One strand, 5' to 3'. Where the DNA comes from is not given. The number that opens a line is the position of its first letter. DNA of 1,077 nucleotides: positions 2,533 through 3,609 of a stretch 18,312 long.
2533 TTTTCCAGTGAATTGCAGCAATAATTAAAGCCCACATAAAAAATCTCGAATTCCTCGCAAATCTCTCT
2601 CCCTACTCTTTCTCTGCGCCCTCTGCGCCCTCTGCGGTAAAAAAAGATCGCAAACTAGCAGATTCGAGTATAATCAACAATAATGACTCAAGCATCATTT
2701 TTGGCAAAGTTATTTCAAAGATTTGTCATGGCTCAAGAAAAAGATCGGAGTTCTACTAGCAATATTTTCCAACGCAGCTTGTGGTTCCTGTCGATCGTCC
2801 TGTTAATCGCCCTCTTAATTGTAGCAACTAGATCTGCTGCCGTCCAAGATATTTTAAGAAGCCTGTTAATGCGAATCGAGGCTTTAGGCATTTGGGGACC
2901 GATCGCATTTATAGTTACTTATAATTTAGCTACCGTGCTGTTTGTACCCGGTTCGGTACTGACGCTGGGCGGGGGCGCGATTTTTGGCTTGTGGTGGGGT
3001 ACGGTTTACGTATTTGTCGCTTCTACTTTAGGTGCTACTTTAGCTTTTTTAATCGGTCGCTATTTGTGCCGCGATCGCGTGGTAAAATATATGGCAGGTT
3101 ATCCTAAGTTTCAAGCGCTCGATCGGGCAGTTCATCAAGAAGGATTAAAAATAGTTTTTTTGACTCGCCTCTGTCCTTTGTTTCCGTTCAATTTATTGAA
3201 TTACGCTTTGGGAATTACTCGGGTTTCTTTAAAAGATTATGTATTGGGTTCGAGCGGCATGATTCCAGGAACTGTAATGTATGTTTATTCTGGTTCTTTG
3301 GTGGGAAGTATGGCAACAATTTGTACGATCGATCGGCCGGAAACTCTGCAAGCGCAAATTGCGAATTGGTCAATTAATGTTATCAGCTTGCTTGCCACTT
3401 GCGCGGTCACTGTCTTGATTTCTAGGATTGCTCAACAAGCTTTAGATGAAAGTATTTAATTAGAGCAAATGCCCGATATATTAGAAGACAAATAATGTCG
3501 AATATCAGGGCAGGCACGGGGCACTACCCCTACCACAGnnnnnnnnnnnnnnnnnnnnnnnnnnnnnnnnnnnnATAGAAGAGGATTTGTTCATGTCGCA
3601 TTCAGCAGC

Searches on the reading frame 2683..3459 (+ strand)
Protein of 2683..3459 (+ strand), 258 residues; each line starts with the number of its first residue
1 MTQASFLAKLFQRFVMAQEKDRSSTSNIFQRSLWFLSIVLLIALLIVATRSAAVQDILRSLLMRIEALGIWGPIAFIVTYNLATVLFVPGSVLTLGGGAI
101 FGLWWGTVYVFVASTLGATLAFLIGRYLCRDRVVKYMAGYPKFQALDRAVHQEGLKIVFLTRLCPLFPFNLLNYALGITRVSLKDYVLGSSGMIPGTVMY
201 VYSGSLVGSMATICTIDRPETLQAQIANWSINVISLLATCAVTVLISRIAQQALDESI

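Call 64: search_protein_families(library=pfam, proteins=[window:2683-3459:+], max_evalue=0.0001)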
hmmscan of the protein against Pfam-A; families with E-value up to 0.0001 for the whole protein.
window:2683-3459:+ (258 aa): 1 family
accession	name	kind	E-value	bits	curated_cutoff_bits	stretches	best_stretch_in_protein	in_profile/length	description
PF09335.16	VTT_dom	-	5.6e-30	104.8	33.9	1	88-205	1-122/123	VTT domain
